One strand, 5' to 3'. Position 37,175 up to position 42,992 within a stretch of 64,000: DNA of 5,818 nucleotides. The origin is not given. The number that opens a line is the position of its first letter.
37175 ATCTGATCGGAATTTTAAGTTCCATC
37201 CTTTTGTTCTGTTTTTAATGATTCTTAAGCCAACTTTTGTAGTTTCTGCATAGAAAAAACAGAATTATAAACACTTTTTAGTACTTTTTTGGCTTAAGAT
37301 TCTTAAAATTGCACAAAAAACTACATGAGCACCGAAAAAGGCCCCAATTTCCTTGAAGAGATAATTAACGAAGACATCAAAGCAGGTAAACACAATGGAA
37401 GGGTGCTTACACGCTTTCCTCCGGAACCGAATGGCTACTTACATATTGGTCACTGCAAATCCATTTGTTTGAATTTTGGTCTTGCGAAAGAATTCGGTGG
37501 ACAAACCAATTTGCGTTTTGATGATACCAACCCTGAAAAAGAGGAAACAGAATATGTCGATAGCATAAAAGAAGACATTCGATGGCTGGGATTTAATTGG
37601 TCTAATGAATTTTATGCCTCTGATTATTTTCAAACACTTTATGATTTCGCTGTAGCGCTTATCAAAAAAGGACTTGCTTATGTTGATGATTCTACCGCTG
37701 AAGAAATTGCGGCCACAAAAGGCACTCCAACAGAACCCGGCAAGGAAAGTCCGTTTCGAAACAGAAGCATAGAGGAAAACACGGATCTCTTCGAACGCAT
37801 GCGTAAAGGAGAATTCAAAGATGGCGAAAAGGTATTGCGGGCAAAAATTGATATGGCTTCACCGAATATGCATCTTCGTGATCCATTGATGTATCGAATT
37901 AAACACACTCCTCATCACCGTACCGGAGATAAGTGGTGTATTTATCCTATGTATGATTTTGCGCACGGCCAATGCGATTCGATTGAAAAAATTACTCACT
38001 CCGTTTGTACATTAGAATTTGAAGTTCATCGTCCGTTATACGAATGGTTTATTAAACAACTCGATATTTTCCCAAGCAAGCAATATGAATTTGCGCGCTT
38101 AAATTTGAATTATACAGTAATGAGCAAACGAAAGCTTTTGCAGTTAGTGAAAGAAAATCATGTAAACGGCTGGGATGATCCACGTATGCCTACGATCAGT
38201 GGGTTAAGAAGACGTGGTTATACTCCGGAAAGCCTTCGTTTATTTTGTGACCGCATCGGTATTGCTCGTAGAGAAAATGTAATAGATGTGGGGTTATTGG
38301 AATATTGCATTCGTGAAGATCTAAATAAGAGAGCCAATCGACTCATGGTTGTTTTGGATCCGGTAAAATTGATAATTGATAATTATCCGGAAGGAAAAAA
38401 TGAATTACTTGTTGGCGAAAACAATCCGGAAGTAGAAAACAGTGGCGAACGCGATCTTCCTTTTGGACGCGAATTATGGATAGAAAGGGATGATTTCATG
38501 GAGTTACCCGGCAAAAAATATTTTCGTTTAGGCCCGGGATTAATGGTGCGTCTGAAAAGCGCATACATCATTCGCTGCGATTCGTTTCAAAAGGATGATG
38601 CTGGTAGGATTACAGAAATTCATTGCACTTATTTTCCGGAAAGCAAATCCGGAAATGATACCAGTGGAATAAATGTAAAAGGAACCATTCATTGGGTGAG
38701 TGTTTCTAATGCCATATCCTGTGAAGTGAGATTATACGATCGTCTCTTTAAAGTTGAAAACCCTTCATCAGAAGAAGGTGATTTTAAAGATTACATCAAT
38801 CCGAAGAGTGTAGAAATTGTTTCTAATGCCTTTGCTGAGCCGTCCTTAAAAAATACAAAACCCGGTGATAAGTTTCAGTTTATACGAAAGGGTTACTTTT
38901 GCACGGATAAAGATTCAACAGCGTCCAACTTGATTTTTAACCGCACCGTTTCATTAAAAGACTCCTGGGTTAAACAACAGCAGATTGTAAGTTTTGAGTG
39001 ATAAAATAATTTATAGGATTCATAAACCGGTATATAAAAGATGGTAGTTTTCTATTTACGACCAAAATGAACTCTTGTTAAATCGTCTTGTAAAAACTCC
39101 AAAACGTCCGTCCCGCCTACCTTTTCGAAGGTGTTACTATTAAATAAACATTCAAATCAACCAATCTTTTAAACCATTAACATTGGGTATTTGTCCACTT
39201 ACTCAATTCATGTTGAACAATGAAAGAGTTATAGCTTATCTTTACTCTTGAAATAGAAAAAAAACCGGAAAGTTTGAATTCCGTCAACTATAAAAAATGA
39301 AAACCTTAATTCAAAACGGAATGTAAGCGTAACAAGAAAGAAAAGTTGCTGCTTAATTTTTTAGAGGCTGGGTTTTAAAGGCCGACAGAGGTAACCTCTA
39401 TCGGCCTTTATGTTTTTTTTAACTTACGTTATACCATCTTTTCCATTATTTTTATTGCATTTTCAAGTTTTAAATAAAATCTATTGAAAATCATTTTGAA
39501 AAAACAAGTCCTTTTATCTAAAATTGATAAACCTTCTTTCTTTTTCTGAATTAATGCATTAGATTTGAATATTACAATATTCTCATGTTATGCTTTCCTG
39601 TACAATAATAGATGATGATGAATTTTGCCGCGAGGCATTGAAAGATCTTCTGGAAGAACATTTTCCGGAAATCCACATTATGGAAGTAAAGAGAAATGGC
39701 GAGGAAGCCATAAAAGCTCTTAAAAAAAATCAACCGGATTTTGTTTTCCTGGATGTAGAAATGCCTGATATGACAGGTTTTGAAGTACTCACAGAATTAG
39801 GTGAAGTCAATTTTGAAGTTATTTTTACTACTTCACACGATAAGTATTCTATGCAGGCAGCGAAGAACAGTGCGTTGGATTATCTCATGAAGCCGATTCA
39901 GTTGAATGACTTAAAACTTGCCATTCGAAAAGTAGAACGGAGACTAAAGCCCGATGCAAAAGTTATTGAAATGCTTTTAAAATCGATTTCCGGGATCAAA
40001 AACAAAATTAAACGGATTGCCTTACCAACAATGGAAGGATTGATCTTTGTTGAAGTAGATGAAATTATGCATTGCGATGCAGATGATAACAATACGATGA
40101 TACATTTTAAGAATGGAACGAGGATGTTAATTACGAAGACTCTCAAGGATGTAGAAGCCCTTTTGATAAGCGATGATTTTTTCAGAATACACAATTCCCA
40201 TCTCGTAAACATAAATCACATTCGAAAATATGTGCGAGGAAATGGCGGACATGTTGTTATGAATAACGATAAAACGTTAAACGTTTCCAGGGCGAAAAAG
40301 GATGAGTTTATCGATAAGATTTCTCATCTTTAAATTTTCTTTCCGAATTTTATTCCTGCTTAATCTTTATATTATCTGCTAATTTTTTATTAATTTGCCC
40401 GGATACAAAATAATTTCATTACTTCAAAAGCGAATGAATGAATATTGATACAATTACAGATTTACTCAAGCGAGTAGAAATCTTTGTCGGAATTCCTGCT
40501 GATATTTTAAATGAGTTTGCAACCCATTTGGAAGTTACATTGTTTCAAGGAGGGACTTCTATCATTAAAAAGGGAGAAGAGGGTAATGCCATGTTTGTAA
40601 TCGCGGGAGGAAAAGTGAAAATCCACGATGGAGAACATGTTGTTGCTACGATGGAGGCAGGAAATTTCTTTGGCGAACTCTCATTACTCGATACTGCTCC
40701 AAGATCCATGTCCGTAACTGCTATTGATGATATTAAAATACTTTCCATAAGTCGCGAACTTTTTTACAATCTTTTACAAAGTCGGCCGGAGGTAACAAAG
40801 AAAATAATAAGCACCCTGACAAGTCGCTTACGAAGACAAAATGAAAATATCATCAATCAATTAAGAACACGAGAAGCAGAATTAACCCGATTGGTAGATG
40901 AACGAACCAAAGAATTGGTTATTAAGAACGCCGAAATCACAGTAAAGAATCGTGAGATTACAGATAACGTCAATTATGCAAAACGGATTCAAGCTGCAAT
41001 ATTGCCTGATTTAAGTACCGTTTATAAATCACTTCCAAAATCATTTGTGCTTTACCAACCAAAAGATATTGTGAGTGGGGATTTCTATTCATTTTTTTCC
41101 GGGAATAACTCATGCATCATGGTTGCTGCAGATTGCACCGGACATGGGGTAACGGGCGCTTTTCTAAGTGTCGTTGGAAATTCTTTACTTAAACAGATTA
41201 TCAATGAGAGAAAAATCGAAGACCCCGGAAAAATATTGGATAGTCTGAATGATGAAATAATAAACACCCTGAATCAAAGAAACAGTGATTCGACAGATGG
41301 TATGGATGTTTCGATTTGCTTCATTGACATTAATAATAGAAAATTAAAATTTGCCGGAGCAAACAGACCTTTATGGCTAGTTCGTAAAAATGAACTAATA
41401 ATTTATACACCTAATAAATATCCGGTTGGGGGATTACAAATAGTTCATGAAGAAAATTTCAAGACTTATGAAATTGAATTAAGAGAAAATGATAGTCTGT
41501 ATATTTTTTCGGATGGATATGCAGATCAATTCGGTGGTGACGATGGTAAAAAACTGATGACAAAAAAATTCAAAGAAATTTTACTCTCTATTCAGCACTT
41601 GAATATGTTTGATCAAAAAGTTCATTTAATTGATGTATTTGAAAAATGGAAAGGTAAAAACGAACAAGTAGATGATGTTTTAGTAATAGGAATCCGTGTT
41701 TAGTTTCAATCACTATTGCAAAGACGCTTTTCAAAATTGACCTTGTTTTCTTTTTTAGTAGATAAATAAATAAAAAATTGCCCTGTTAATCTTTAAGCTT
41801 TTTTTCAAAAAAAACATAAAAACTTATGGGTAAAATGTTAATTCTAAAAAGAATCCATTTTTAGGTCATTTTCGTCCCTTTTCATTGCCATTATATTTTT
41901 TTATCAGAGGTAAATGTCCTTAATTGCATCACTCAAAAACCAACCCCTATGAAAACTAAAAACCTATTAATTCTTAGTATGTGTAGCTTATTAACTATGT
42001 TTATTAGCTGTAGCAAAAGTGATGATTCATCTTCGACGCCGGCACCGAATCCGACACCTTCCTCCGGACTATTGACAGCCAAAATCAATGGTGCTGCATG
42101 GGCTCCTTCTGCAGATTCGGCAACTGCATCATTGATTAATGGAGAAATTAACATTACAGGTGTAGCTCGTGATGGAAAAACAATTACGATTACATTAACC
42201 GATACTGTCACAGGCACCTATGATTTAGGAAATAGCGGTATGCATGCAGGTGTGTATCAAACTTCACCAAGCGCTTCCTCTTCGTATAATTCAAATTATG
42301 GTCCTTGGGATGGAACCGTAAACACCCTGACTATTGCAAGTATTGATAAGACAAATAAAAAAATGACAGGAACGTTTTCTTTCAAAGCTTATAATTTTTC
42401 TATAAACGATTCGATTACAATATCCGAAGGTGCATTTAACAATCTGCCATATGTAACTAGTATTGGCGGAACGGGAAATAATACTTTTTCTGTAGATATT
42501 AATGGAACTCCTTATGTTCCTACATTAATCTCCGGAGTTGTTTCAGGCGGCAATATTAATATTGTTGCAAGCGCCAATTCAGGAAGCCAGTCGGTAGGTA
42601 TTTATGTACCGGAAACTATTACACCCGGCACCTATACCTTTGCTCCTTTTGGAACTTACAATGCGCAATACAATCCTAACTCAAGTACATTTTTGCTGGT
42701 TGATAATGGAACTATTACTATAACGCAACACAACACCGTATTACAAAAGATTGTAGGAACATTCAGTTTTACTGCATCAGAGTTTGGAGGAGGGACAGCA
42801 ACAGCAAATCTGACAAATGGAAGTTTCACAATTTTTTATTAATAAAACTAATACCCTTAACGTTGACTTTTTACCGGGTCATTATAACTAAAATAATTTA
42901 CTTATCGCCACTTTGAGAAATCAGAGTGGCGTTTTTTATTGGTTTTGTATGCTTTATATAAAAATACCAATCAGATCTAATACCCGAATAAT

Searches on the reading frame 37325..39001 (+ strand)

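Call 60: search_protein_families(library=pfam, proteins=[window:37325-39001:+], max_evalue=0.0001)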
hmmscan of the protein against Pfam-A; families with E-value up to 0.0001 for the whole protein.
window:37325-39001:+ (558 aa): 3 families
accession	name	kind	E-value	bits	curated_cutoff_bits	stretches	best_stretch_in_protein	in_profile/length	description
PF00749.27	tRNA-synt_1c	-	1e-109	366.7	23.4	1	27-334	2-313/314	tRNA synthetases class I (E and Q), catalytic domain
PF03950.23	tRNA-synt_1c_C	-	2.8e-26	92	23.9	1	337-436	1-90/91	tRNA synthetases class I (E and Q), anti-codon binding domain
PF20974.2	tRNA-synt_1c_C2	-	1.1e-25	90.5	23.9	1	454-528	1-69/69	tRNA synthetases class I (E and Q), anti-codon binding domain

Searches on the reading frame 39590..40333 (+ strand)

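Call 60: search_protein_families(library=pfam, proteins=[window:39590-40333:+], max_evalue=0.0001)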
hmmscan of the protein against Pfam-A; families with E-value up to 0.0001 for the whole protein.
window:39590-40333:+ (247 aa): 2 families
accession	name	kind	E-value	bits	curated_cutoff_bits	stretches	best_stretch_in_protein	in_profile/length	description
PF00072.30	Response_reg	-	2.7e-22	79.5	30.2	1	6-112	3-110/111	Response regulator receiver domain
PF04397.21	LytTR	-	7.4e-19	68.2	22.6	1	150-243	2-96/98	LytTr DNA-binding domain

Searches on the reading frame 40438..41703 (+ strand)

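Call 60: search_protein_families(library=pfam, proteins=[window:40438-41703:+], max_evalue=0.0001)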
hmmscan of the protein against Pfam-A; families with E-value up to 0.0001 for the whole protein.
window:40438-41703:+ (421 aa): 2 families
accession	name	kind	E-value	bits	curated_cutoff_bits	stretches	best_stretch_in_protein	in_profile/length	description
PF07228.17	SpoIIE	-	8.9e-19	68.6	25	1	226-421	5-191/192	Stage II sporulation protein E (SpoIIE)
PF00027.35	cNMP_binding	-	1.3e-18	67.2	27.5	1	36-115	4-88/89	Cyclic nucleotide-binding domain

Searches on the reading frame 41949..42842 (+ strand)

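Call 60: search_protein_families(library=pfam, proteins=[window:41949-42842:+], max_evalue=0.0001)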
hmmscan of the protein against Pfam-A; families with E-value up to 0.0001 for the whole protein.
window:41949-42842:+ (297 aa): 1 family
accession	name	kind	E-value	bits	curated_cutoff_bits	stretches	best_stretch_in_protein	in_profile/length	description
PF19765.4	DUF6252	-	1.4e-27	96.9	27.2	2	41-167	4-124/124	Family of unknown function (DUF6252)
